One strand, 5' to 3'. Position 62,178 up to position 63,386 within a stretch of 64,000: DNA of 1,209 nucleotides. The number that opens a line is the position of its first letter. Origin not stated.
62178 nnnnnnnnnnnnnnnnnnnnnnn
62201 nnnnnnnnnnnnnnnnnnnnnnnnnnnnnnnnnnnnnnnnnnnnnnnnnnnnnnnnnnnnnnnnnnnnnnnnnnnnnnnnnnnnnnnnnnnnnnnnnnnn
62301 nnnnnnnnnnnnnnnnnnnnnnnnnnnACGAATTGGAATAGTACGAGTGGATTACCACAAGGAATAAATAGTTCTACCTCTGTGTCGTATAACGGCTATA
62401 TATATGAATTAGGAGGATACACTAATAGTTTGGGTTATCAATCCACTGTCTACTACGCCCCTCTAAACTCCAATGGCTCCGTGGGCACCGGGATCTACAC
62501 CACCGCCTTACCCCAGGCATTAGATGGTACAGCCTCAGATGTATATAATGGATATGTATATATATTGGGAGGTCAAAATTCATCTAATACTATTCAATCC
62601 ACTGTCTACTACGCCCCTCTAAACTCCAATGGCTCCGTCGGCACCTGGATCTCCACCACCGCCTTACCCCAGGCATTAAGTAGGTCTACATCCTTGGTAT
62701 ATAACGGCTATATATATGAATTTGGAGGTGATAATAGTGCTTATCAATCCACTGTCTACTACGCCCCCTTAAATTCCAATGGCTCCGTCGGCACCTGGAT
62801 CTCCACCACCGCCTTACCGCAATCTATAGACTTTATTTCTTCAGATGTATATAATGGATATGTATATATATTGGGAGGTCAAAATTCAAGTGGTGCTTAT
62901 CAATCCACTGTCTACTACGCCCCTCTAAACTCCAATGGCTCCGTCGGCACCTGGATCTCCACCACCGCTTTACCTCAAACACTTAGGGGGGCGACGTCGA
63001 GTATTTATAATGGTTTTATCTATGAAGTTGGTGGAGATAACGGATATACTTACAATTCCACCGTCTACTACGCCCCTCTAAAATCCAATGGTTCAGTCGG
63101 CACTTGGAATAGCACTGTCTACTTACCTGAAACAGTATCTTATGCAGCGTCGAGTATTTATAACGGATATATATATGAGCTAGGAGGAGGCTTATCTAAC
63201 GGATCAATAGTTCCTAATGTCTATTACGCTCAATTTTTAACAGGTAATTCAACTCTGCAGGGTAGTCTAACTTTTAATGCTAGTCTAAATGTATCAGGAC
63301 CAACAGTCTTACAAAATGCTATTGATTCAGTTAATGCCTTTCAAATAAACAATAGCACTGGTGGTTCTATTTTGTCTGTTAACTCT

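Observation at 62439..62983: Near-identical, GC-rich ~83-nt cores recur every 150-156 nt inside the second propeller module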

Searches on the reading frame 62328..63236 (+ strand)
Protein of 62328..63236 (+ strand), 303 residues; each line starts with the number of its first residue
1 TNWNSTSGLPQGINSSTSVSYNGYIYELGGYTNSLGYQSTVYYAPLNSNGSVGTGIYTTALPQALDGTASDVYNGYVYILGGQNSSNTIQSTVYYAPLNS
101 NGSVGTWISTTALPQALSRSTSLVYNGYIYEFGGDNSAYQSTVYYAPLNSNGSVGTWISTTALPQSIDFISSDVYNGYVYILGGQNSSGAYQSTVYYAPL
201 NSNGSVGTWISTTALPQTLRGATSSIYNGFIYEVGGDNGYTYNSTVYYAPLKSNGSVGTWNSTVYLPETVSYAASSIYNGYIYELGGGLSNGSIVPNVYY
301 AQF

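Call 57: predict_structure(alignment_id=A1)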
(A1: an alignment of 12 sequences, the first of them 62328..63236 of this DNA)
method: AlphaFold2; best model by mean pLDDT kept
length: 303 residues; sequences in the alignment: 12
mean_pLDDT: 95.2   pTM: 0.92
mean pLDDT of the five models: 95.2, 94.6, 94.6, 94.4, 93.7
residues with pLDDT >= 90: 279; 70-90: 23; 50-70: 1; < 50: 0
segments of 3 or more residues with pLDDT < 50: none
pLDDT, mean of each block of 10 residues (from residue 1): 81 93 96 91 95 94 97 98 96 98 98 98 98 96 98 98 98 97 97 98 98 97 95 94 94 97 89 94 93 90 90
secondary structure, 60 per line:
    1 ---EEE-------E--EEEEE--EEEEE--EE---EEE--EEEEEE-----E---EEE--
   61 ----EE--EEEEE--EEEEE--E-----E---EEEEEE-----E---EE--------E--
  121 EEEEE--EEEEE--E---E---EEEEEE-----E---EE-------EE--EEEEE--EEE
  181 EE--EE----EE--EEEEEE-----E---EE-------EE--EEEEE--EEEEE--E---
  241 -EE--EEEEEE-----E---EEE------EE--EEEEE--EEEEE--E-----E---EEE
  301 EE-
elements in order: E4-6 E17-21 E24-28 E36-38 E41-46 E56-58 E69-73 E76-80 E93-98 E121-125 E128-132 E143-148 E171-175 E178-182 E195-200 E223-227 E230-234 E246-251 E261-263 E274-278 E281-285 E298-302
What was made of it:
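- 62328..63236 (+): Kelch propeller module 2 (six blades), the module that contains the finding. AlphaFold2 model with pLDDT 95.2 and pTM 0.92, a closed six-bladed propeller (call 57).
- On Kelch-repeat β-propeller (Pfam PF01344 / PF24681): AlphaFold2 model of module 2: pLDDT 95.2, pTM 0.92, six blades (call 57).
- The pattern is periodic with the blade and coincides with defined structural elements, strands C and D (call 57). Modules 1-4 each have six blades, and module 2 folds as a closed propeller at pLDDT 95 (call 57).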

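Call 62: fold_search(model_id=the predicted structure, library=pdb)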
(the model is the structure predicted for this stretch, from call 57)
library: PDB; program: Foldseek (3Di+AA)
matches with E <= 10: 1545; with E <= 0.001: 868
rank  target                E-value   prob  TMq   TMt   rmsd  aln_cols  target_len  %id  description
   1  7ong                  1.5e-18  1.00  0.77  0.78   2.4       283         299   23  Crystal structure of the computationally designed SAKe6BE-L1 protein (released 2022-12-14)
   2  7onc                  1.7e-18  1.00  0.79  0.85   2.4       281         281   22  Crystal structure of the computationally designed SAKe6BE protein (released 2022-12-14)
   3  7op4                  1.9e-18  1.00  0.78  0.84   2.4       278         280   22  Crystal structure of the computationally designed SAKe6BE-3HH protein (released 2022-12-14)
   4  8pjr                  2.3e-18  1.00  0.79  0.85   2.3       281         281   20  Crystal structure of the SAKe6AC-LB protein (released 2024-07-10)
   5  7opu                  2.8e-18  1.00  0.79  0.85   2.4       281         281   23  Self-assembled crystal structure of the computationally designed SAKe6BE-3HH protein (released 2022-12-14)
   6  7on7_B                2.8e-18  1.00  0.74  0.82   2.3       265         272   24  Crystal structure of the computationally designed SAKe6BE-L2 protein (released 2022-12-14)
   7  7on7_A                3.9e-18  1.00  0.78  0.86   2.2       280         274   23  Crystal structure of the computationally designed SAKe6BE-L2 protein (released 2022-12-14)
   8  8pjs                  9.5e-18  1.00  0.78  0.85   2.3       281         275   21  Crystal structure of the computationally designed SAKe6CEref protein (released 2024-07-10)
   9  8pjx                  1.8e-17  1.00  0.77  0.82   3.7       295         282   17  Crystal structure of the computationally designed SAKe6FR protein (released 2024-07-10)
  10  9d8p_A                2.8e-17  1.00  0.83  0.71   3.1       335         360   16  Focused map of Cryo-EM structure of Ubiquitin C-degron bound to KLHDC10-EloB/C (released 2024-11-20)
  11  7pvp                  3.6e-17  1.00  0.77  0.83   4.4       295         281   20  Crystal structure of the SAKe6BC designer protein (released 2023-01-18)
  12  6hrl_A                4.0e-17  1.00  0.76  0.81   2.3       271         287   17  Crystal structure of the Kelch domain of human KLHL17 (released 2018-10-17)
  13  5yy8                  4.8e-17  1.00  0.78  0.83   4.2       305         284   19  Crystal structure of the Kelch domain of human NS1-BP (released 2018-03-14)
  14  6n3h_A                5.0e-17  1.00  0.80  0.79   3.8       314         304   18  Crystal structure of Kelch domain of the human NS1 binding protein (released 2018-12-12)
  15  8pjz_A                5.8e-17  1.00  0.77  0.80   2.4       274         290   18  Crystal structure of the computationally designed SAKe6EEtal protein (released 2024-07-10)
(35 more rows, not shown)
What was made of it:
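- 62328..63236 (+): Foldseek top hits are designed symmetric Kelch proteins and the KLHL/Keap1 Kelch domains (call 62).
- On Kelch-repeat β-propeller (Pfam PF01344 / PF24681): Foldseek matches Kelch domains at E of about 1e-18 (call 62).
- Closest known: Eukaryotic Kelch substrate-recognition domains. Same: Six-bladed Kelch fold (TM 0.75-0.83, call 62).
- Confident six-blade model (call 57) with Kelch structural matches (call 62).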

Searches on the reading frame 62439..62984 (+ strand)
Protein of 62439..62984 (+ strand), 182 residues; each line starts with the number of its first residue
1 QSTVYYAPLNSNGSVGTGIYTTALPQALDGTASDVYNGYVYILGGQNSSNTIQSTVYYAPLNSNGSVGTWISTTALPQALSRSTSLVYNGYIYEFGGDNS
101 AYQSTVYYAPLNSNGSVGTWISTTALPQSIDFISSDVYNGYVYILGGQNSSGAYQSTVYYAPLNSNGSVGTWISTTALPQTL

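Call 36: find_homologous_proteins(query=window:62439-62984:+, max_evalue=1e-20)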
Query window:62439-62984:+ (182 aa): 21 proteins with E <= 1e-20 among 1715 candidates.
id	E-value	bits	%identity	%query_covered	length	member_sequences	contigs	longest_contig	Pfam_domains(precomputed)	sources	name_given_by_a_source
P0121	1.2e-80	288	45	100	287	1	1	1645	PF24996.1,PF07646.22,PF13964.13,PF24681.2,PF13415.13,PF24981.2,PF01344.32,PF25210.2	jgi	jgi:N-acetylneuraminic acid mutarotase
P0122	3.1e-73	264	76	77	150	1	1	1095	PF24681.2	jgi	-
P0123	1.4e-60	222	46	98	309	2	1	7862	PF24996.1,PF24681.2,PF13415.13,PF25852.1,PF24981.2,PF01344.32,PF25210.2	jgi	jgi:N-acetylneuraminic acid mutarotase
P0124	5.1e-54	201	39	100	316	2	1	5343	PF24996.1,PF13418.13,PF13964.13,PF24681.2,PF13415.13,PF24981.2,PF01344.32,PF25210.2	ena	-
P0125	8.6e-49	184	44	97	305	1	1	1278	PF13418.13,PF13964.13,PF24681.2,PF13415.13,PF24981.2,PF01344.32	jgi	jgi:hypothetical protein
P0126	6.1e-47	178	47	80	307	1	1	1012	PF13964.13,PF24681.2,PF13415.13,PF24981.2,PF01344.32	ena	-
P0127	4.6e-45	172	39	96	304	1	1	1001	PF24996.1,PF13964.13,PF24681.2,PF01344.32,PF25210.2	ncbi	ncbi:MAG: hypothetical protein ACREHG_07545, partial [Candidatus Saccharimonadales bacterium]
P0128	6.0e-39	152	60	77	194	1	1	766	PF01344.32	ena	-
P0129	1.2e-37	148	82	52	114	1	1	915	-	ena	-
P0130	2.9e-37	146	37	99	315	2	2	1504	PF24996.1,PF13964.13,PF24681.2,PF01344.32,PF25210.2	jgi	-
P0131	4.3e-33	133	42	96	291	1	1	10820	PF24681.2,PF13415.13,PF24981.2,PF01344.32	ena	-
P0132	4.5e-33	133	52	82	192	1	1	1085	PF24996.1,PF24681.2,PF13415.13,PF25852.1,PF24981.2,PF01344.32,PF25210.2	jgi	jgi:N-acetylneuraminic acid mutarotase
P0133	3.4e-30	123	49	51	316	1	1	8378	PF13964.13,PF24681.2,PF13415.13,PF01344.32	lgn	-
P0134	3.4e-30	123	61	58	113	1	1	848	PF24996.1,PF24681.2,PF01344.32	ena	-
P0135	1.5e-26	112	54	39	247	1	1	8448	-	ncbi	ncbi:MAG: Kelch repeat-containing protein, partial [Patescibacteria group bacterium]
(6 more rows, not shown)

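Call 38: find_encoding_contigs(protein=P0122, flank=3000, max_places=4)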
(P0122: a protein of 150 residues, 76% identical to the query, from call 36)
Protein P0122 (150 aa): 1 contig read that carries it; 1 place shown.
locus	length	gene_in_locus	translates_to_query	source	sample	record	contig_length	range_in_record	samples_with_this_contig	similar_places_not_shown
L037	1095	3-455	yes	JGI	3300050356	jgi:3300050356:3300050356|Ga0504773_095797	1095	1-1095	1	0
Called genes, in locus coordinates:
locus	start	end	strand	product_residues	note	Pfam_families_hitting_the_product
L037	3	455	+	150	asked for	PF24681:Kelch_KLHDC2_KLHL20_DRC7 (weak)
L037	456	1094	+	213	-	?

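Call 39: find_encoding_contigs(protein=P0129, flank=3000, max_places=4)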
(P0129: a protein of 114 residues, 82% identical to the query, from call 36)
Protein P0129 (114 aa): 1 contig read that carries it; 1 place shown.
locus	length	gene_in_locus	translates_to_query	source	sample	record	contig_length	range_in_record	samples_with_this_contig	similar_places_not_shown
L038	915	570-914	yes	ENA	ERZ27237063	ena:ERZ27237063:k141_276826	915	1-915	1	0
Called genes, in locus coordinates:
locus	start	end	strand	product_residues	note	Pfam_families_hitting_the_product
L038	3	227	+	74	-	?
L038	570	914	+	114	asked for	?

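Call 61: find_encoding_contigs(protein=P0128, flank=3000, max_places=4)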
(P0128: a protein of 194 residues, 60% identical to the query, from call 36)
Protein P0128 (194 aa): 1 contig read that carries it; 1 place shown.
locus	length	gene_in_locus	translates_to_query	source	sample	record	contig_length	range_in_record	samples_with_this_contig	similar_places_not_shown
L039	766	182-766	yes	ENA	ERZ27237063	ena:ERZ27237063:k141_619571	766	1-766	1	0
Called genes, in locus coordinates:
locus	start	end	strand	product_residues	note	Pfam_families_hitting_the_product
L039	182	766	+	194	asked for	PF01344:Kelch_1 (faint)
